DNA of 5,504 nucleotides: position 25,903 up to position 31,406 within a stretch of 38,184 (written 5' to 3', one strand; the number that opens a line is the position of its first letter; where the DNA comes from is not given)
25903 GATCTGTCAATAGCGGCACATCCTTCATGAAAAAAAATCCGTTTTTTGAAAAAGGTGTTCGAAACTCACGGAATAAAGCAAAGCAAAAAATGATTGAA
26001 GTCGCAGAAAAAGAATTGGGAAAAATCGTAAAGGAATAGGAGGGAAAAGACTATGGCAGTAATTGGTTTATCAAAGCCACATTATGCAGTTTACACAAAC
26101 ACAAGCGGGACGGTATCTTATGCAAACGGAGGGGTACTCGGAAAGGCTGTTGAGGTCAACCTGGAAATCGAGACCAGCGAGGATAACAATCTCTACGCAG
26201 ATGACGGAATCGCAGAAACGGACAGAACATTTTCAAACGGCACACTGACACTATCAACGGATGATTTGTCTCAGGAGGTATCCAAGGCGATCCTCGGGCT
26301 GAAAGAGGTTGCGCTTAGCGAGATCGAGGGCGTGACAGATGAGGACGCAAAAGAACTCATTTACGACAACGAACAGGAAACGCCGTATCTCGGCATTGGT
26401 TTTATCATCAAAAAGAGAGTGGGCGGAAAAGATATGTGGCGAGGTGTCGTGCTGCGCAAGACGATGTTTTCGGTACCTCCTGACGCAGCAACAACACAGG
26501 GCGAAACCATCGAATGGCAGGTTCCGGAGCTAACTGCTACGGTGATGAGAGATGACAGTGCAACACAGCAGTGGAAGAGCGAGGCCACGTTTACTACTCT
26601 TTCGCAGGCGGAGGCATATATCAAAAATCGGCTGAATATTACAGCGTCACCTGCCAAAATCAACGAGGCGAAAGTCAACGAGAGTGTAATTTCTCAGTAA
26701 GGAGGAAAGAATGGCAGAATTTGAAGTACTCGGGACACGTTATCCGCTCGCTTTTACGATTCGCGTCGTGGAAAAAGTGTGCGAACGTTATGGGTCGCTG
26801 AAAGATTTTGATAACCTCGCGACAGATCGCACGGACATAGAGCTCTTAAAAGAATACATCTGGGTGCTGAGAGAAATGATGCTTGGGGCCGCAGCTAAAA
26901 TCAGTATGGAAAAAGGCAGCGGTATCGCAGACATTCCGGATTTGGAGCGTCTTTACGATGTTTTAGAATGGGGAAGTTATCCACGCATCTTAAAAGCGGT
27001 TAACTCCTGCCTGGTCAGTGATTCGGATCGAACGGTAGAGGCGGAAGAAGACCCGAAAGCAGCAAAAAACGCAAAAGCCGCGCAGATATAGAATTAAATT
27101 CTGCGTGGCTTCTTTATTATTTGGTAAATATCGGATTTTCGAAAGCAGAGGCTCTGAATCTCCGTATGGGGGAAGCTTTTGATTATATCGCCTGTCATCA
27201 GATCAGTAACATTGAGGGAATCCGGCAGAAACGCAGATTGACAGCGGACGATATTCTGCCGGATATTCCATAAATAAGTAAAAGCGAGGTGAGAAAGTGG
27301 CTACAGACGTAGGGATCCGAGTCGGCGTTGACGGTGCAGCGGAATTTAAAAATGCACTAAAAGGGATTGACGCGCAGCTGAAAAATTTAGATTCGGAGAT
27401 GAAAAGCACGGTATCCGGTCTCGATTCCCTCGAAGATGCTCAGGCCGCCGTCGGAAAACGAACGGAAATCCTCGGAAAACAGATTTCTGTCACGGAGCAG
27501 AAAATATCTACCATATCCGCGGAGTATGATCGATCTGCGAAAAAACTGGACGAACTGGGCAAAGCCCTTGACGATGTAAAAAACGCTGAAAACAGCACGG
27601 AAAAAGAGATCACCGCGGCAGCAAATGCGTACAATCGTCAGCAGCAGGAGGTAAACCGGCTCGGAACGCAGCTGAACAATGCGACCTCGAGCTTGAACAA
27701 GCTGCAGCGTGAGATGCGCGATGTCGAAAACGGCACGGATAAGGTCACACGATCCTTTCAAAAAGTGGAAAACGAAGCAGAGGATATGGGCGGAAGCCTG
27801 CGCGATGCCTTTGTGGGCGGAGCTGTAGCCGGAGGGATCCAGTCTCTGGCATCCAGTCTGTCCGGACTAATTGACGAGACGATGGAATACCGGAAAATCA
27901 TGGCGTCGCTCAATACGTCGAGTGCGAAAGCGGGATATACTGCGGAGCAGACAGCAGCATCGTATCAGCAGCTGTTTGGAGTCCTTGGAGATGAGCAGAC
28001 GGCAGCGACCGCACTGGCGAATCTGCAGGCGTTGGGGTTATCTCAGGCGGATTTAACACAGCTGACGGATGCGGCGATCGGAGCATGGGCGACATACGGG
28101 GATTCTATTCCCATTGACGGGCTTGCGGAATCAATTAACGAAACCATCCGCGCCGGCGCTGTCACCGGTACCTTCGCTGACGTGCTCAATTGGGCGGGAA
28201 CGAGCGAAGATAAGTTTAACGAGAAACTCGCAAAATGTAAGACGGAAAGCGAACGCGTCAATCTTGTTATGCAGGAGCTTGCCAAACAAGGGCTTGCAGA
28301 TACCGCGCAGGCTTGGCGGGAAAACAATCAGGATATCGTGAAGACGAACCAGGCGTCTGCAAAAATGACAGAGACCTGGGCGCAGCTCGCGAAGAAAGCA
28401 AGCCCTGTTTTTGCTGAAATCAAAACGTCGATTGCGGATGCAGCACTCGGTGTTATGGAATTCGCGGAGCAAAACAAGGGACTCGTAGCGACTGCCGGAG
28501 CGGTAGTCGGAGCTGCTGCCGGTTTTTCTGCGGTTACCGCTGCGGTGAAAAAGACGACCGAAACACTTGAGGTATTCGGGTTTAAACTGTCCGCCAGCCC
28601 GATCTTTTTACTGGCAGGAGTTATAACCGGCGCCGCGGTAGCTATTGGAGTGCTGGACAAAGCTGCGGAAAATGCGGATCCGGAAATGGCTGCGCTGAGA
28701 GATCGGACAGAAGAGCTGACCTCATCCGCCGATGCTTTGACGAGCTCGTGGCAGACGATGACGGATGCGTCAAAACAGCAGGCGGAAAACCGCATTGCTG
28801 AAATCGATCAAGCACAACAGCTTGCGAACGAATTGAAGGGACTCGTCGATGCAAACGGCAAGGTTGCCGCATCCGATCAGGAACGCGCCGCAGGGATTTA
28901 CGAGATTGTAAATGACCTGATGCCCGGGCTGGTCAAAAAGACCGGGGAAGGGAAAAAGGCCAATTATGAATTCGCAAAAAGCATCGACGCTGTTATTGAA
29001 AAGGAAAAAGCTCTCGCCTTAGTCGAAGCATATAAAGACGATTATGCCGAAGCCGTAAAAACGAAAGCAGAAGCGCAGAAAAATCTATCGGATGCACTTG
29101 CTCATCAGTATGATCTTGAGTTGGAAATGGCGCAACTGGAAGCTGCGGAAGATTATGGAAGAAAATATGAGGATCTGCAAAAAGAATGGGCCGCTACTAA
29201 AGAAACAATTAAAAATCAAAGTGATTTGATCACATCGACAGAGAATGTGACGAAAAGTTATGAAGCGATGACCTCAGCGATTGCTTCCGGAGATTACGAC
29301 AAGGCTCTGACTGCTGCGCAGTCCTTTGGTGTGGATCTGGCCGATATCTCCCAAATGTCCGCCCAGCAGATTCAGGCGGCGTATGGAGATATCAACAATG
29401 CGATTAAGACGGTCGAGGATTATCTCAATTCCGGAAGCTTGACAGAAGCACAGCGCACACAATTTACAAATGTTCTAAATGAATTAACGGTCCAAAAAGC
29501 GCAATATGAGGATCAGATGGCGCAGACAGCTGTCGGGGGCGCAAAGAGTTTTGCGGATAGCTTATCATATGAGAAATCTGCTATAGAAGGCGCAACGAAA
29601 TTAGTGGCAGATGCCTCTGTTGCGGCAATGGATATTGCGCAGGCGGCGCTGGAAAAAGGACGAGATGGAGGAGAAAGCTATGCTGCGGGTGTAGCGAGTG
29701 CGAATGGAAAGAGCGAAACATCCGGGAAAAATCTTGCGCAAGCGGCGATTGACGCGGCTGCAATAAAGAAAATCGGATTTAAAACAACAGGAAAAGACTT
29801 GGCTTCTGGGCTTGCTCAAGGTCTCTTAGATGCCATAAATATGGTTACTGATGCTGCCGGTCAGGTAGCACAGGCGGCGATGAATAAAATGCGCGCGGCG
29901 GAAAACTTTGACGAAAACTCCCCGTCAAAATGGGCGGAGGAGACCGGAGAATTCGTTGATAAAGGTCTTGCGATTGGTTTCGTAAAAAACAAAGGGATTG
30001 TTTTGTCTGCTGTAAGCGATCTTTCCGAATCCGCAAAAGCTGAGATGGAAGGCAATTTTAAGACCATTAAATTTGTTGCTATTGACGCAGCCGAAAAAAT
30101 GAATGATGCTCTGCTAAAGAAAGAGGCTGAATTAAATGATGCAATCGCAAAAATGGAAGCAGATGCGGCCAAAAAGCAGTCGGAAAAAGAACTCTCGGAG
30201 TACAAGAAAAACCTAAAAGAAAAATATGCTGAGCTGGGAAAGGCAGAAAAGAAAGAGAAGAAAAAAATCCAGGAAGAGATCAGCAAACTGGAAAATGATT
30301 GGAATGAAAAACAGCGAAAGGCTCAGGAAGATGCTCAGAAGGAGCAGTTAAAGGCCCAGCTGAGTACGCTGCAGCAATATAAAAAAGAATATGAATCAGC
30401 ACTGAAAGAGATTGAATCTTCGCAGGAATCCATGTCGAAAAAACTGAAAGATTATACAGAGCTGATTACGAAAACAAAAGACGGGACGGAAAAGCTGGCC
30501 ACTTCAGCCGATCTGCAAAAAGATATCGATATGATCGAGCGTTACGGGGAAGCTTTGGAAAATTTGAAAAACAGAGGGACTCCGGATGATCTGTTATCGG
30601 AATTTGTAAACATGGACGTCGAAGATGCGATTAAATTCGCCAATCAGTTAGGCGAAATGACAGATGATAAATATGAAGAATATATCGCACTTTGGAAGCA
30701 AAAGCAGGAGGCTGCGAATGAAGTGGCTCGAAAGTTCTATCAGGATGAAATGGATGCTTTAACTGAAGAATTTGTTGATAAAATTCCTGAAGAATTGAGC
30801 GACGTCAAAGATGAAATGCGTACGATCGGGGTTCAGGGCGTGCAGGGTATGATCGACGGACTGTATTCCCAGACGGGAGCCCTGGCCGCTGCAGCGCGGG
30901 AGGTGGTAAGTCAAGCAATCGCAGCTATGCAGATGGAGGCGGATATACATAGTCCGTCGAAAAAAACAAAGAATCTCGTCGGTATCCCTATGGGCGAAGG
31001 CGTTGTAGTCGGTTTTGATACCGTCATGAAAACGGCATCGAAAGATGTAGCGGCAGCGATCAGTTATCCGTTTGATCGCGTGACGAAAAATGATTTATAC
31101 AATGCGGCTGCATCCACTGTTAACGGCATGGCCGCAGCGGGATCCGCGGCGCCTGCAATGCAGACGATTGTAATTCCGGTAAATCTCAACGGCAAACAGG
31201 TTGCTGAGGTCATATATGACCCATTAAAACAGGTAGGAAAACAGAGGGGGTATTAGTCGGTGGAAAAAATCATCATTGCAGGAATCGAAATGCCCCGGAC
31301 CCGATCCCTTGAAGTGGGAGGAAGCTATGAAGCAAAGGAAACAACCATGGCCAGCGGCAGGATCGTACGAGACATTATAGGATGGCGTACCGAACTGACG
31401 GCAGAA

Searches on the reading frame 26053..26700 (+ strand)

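Call 78: search_protein_families(library=phrogs, proteins=[window:26053-26700:+], max_evalue=0.00001)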
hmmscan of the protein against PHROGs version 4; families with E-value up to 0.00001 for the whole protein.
window:26053-26700:+ (215 aa): 1 family
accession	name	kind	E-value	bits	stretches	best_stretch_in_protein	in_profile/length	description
phrog_88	-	tail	1.2e-28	101.3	1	1-192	22-203/291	major tail protein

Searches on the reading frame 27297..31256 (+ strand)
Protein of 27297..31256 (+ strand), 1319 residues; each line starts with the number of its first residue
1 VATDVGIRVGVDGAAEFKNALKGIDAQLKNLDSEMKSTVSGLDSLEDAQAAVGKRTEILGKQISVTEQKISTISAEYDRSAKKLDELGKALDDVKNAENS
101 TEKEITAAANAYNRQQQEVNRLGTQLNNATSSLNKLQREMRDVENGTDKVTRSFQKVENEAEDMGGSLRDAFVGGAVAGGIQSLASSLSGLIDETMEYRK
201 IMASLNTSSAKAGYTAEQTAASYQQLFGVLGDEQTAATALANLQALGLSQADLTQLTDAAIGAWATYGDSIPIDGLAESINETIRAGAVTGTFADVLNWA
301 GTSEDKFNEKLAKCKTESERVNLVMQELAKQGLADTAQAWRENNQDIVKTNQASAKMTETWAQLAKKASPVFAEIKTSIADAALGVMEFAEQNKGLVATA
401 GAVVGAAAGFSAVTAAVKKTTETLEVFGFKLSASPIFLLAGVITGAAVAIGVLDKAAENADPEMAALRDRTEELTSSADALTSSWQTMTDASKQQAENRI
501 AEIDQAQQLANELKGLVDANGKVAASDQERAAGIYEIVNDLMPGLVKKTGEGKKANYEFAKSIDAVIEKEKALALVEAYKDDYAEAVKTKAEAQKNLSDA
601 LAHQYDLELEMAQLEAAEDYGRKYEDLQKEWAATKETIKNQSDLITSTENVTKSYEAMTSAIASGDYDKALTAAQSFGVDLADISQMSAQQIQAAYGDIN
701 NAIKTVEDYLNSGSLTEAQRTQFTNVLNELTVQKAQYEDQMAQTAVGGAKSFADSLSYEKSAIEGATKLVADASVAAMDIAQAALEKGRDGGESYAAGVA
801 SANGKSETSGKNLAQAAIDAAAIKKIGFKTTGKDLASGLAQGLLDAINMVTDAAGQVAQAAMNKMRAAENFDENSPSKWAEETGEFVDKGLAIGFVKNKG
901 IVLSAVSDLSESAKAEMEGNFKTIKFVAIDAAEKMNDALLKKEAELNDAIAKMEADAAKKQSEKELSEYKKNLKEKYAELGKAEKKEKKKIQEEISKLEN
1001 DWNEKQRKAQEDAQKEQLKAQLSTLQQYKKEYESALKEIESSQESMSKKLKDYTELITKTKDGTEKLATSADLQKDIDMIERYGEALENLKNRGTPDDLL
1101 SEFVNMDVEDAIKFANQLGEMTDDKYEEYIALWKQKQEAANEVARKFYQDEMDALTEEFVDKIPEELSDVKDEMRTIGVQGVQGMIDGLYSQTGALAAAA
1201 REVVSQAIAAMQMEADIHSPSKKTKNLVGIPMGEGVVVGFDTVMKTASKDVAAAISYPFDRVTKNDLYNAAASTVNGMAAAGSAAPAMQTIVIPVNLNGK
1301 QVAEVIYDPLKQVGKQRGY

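Call 78: search_protein_families(library=phrogs, proteins=[window:27297-31256:+], max_evalue=0.00001)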
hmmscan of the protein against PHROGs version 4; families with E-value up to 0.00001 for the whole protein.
window:27297-31256:+ (1319 aa): 16 families
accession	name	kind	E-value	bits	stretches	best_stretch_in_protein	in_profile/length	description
phrog_23464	-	unknown function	1.2e-64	219.9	1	2-397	2-378/539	-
phrog_5218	-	unknown function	3.8e-32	112.5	3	2-270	5-269/1599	-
phrog_58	-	tail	7.5e-32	111.7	3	1-449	170-642/1544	tail length tape measure protein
phrog_1686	-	tail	4.8e-30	105.2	2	1158-1250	1034-1126/1224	tail length tape measure protein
phrog_1204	-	tail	2.7e-25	89.5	2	1172-1269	1289-1386/1483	tail protein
phrog_10613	-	tail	3.2e-19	70.7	1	1-247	6-226/237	tail length tape measure protein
phrog_1533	-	tail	1.5e-17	63.5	2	14-155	18-160/1688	tail length tape measure protein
phrog_4372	-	tail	7.8e-16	57.7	1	830-1251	1275-1550/1681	tail length tape measure protein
phrog_5493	-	tail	1.2e-15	58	2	741-999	858-1094/1102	tail length tape measure protein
phrog_4704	-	tail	1.7e-15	57.7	1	7-172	13-197/625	tail length tape measure protein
phrog_1272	-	tail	1.7e-14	53.6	2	14-268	93-337/1606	tail length tape measure protein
phrog_167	-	tail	5e-11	42.1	1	6-102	13-105/1555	tail length tape measure protein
phrog_28752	-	unknown function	2.2e-09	37.5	1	1173-1248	508-583/671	-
phrog_25849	-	unknown function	3.2e-09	36.9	1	1161-1246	377-462/544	-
phrog_1293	-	tail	2.6e-07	29.8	1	8-169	12-157/1424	tail length tape measure protein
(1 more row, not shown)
